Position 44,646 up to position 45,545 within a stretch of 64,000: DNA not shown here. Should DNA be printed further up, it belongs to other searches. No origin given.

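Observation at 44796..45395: Candidate HEPN RNase: RNGLSH motif in an otherwise orphan 199-aa protein next to hicAB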

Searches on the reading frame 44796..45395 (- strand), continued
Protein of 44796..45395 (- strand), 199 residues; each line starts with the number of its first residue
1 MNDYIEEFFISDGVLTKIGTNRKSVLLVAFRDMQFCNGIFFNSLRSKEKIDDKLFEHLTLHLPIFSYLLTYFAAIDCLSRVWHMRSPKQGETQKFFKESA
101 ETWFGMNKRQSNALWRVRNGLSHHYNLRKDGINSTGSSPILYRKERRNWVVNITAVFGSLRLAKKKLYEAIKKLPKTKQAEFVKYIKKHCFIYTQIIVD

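Call 41: find_homologous_proteins(query=A2, max_evalue=0.1)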
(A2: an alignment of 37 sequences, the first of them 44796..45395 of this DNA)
Query A2 (37 sequences) (199 aa, profile of the alignment): 5 proteins with E <= 0.1 among 1196 candidates.
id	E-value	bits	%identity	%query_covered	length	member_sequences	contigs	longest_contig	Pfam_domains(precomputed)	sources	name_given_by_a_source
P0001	1.8e-64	235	100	100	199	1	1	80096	-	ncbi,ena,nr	ncbi:MAG: hypothetical protein O2840_00330 [bacterium]|nr:hypothetical protein [bacterium]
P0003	1.1e-61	226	47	97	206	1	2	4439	-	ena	-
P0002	6.0e-60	221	47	96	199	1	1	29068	-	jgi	-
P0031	4.1e-45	172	23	96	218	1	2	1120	-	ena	-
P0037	3.0e-37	146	29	67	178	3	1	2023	-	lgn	-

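Call 44: fold_search(model_id=the predicted structure, library=viral)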
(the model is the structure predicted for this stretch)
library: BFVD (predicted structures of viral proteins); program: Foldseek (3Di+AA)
matches with E <= 10: 150; with E <= 0.001: 0
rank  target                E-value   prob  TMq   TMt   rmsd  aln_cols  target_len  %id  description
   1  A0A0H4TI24            3.1e-03  1.00  0.45  0.52   5.3       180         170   12  (no name in the UniProt tables at hand)
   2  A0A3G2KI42            2.4e-01  0.92  0.41  0.36   5.7       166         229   11  Uncharacterized protein [Arthrobacter phage Nandita]
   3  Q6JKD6                4.3e-01  0.11  0.18  0.16  17.0       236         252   11  p33 [Neodiprion sertifer nucleopolyhedrovirus]
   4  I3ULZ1                5.5e-01  0.06  0.15  0.13  14.4       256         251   10  Uncharacterized protein (Fragment) [Synechococcus phage S-CBP3]
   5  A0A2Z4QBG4            6.4e-01  0.18  0.21  0.27  15.9       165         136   10  (no name in the UniProt tables at hand)
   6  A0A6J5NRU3            7.9e-01  0.08  0.18  0.16  21.8       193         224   14  Uncharacterized protein [uncultured Caudovirales phage]
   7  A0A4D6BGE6            1.2e+00  0.09  0.18  0.07  12.8       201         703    8  (no name in the UniProt tables at hand)
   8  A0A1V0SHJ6            1.4e+00  0.09  0.18  0.12  16.7       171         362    9  Uncharacterized protein [Klosneuvirus KNV1]
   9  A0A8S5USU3            1.4e+00  0.06  0.17  0.15  18.7       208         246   12  Uncharacterized protein [Myoviridae sp. ctijX18]
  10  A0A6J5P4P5            1.5e+00  0.35  0.26  0.38   7.6       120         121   12  Uncharacterized protein [uncultured Caudovirales phage]
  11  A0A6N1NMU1            1.6e+00  0.04  0.15  0.11  19.8       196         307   13  Putative orfan [Tupanvirus soda lake]
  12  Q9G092                1.8e+00  0.08  0.16  0.21  16.1       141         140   11  Orf4 [Leptospira phage LE1]
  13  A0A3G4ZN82            2.0e+00  0.08  0.18  0.09  14.2       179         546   10  Putative membrane protein [Terrestrivirus sp.]
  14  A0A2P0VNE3            2.1e+00  0.09  0.17  0.21  13.8       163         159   12  Transmembrane protein [Tetraselmis virus 1]
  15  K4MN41                2.6e+00  0.13  0.24  0.30  10.1       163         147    9  Uncharacterized protein [Escherichia phage IME11]
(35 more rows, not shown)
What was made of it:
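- Tried and rejected: The BFVD best hit is an unnamed viral protein (E 3e-3, call 44) and was uninformative.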

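Call 48: find_related_loci(query=A1, collection=genome_contigs, flank=8000)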
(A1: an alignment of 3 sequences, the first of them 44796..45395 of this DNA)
Query A1 (199 aa) in genome_contigs; peptide patterns used: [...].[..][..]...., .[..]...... (x = any residue, [..] = any of these).
187 stretches matched a pattern, but none encodes a relative of the query by tblastn (E <= 1e-3).
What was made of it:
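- None was found in 185,579 species genomes with the N-terminal patterns (call 48).
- Tried and rejected: With A1 it found no family member in GTDB species genomes (call 48).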

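Call 51: list_cluster_members(proteins=[P0001, P0002, P0003, P0007, P0005])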
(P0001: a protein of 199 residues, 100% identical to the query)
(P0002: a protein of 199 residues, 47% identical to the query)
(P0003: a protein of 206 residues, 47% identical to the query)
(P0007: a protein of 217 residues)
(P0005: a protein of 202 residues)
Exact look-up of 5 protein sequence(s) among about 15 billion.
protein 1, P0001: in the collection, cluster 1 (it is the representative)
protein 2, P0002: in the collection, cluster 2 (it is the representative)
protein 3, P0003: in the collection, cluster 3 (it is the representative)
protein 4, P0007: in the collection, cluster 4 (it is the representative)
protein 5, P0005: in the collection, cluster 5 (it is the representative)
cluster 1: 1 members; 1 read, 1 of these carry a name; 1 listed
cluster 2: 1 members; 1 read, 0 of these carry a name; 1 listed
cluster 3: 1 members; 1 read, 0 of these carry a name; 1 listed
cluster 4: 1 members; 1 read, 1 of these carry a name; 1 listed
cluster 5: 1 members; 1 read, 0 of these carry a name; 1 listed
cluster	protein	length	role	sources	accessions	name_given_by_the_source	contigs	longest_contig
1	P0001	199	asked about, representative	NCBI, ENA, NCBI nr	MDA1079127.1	MAG: hypothetical protein O2840_00330 [bacterium] | hypothetical protein [bacterium]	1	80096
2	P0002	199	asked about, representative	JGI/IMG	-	-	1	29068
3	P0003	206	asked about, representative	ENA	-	-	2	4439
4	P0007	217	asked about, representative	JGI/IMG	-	hypothetical protein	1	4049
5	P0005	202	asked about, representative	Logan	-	-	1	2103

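Call 55: search_protein_families(library=pfam, proteins=[L004:128-595:-, L004:1252-2013:-, L005:970-1689:+, L005:2351-2965:+, L006:41-1465:-, L006:2194-3399:-, L001:8827-9696:-, L002:2704-3522:+, L005:19-480:+], max_evalue=0.1)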
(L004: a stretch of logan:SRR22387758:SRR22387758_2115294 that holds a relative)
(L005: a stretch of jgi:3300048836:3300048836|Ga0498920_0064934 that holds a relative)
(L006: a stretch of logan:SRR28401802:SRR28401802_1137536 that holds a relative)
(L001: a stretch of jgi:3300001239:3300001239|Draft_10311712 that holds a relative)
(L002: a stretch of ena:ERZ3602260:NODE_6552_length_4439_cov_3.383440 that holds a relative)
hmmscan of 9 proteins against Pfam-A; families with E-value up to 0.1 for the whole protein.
L004:128-595:- (155 aa): 0 families

L004:1252-2013:- (253 aa): 6 families
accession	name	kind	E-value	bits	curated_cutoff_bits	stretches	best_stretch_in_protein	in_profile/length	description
PF24838.2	8xMP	-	0.0039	17.5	30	1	49-171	19-132/136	Octameric membrane protein family (8xMP)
PF02687.27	FtsX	-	0.013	16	25.5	0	59-111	61-118/120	FtsX-like permease C-terminal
PF00957.27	Synaptobrevin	-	0.016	15.4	26.4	1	138-182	44-88/89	Synaptobrevin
PF07690.21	MFS_1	-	0.027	13.9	33.4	1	61-178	138-224/347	Major Facilitator Superfamily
PF17626.7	IncF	-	0.044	14.6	27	0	52-110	37-97/104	Inclusion membrane protein F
PF01292.26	Ni_hydr_CYTB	-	0.057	13.6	30.1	1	56-179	15-121/179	Prokaryotic cytochrome b561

L005:970-1689:+ (239 aa): 1 family
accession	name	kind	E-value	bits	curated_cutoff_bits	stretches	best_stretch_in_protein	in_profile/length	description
PF18734.6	HEPN_AbiU2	-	1.5e-10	41.3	26.8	1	19-227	2-189/193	AbiU2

L005:2351-2965:+ (204 aa): 0 families

L006:41-1465:- (474 aa): 0 families

L006:2194-3399:- (401 aa): 0 families

L001:8827-9696:- (289 aa): 1 family
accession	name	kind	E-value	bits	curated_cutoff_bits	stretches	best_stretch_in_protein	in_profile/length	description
PF02661.23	Fic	-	3.7e-07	31.3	24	1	76-139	33-91/93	Fic/DOC family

L002:2704-3522:+ (272 aa): 0 families

L005:19-480:+ (153 aa): 2 families
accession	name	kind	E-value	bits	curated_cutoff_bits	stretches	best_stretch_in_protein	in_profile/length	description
PF18894.6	PhageMetallopep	-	0.04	14.4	23.7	1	19-61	51-93/134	Putative phage metallopeptidase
PF14891.12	Peptidase_M91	-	0.083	13.7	25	1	35-82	74-124/176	Effector protein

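Call 57: find_encoding_contigs(protein=P0008, flank=6000, max_places=3)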
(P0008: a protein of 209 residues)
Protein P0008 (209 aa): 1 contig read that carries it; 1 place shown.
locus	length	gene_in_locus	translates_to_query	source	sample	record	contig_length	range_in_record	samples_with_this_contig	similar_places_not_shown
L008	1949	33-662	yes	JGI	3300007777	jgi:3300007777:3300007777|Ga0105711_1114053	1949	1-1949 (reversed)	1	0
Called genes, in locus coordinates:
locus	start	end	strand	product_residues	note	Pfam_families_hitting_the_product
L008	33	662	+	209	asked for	-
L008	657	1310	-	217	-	-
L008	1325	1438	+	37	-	-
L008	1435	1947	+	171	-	?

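Call 58: find_encoding_contigs(protein=P0023, flank=6000, max_places=3)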
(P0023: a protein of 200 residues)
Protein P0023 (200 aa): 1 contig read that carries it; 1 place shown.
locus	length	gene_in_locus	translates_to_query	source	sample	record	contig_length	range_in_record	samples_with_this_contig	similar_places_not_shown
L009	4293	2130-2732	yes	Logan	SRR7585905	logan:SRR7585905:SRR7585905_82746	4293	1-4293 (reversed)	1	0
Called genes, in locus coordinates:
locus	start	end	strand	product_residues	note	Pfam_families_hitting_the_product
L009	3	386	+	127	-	?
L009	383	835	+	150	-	-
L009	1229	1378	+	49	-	-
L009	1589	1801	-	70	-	PF10685:KGG (faint)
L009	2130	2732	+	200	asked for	-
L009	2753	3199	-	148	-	-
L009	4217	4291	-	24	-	?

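Call 63: search_protein_families(library=padloc, alignment_id=A2, max_evalue=0.1)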
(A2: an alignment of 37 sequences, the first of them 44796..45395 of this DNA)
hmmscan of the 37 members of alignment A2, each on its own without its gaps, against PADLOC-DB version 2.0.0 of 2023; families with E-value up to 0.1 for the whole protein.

A. member 1, window:44796-45395:- (199 aa): 0 families

B. families by the number of members that match (of 37 scanned): 3 families
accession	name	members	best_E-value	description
PDLC03643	MTase_III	1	0.0036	Type III methyltransferase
PDLC04190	HEC-01B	1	0.011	-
PDLC04544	PDC-M25B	1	0.013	-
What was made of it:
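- On Known anti-phage defence families (PADLOC-DB v2): Across all 37 members there are only three unrelated single hits with E > 0.003 (call 63).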

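Call 64: search_protein_families(library=pfam, proteins=[P0004, P0005, P0006, P0007, P0008, P0009, P0010, P0011, P0012, P0013], max_evalue=0.1)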
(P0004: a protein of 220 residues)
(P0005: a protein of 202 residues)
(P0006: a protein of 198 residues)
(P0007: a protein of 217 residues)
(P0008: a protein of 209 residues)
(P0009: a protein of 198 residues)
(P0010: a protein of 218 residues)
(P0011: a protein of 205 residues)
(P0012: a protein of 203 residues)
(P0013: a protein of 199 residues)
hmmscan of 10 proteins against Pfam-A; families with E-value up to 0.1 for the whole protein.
P0004 (220 aa): 0 families

P0005 (202 aa): 0 families

P0006 (198 aa): 2 families
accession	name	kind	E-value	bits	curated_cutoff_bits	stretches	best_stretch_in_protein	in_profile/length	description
PF18349.7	PAZ_4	-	0.0061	16.9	25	0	142-195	33-84/93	PAZ domain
PF08780.16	NTase_sub_bind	-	0.054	13.9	31.8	0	96-136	66-106/126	Nucleotidyltransferase substrate binding protein like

P0007 (217 aa): 0 families

P0008 (209 aa): 0 families

P0009 (198 aa): 0 families

P0010 (218 aa): 0 families

P0011 (205 aa): 1 family
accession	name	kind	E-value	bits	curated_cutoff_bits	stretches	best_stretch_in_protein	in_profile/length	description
PF03621.18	MbtH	-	0.0052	16.6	27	1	130-155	19-44/53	MbtH-like protein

P0012 (203 aa): 0 families

P0013 (199 aa): 4 families
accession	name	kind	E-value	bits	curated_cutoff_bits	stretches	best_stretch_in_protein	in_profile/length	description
PF18730.6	HEPN_Cthe2314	-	0.0031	18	27.1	1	103-153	100-152/174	Cthe_2314-like HEPN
PF02617.22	ClpS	-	0.0099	16.1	23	1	167-197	3-33/80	ATP-dependent Clp protease adaptor protein ClpS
PF18735.6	HEPN_RiboL-PSP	-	0.015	15.6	28.4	1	104-134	143-165/191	RiboL-PSP-HEPN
PF18349.7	PAZ_4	-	0.028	14.8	25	1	145-198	35-87/93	PAZ domain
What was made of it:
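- Closest known: Computationally defined HEPN families Cthe_2314-like and RiboL-PSP-HEPN. Same: One member (P0013) has its only sub-threshold sequence hits to these models, centred on the RNxxxH helix (call 64).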

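Call 89: search_protein_families(library=pfam, proteins=[L008:657-1310:-, L008:1435-1947:+, L009:383-835:+, L009:2753-3199:-, L007:2-646:+], max_evalue=0.01)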
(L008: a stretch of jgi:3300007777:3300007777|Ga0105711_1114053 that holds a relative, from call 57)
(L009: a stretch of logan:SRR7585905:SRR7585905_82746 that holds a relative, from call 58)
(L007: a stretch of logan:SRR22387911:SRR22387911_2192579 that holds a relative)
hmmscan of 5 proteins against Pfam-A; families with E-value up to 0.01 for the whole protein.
L008:657-1310:- (217 aa): 1 family
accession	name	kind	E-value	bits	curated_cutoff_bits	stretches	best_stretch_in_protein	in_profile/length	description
PF21690.3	MJ1010-like_2nd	-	0.0019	18.9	27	1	109-159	40-88/91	Uncharacterized ATP-binding protein MJ1010-like, C-terminal domain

L008:1435-1947:+ (171 aa): 1 family
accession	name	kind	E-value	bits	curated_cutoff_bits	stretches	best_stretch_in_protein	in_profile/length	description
PF08401.16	ArdcN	-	0.00017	22.3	22.6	1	42-96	43-102/123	N-terminal domain of anti-restriction factor ArdC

L009:383-835:+ (150 aa): 0 families

L009:2753-3199:- (148 aa): 0 families

L007:2-646:+ (214 aa): 1 family
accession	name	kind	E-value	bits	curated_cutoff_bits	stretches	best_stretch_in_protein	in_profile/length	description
PF00227.31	Proteasome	-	9.5e-09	35.6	22.4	1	112-182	102-169/189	Proteasome subunit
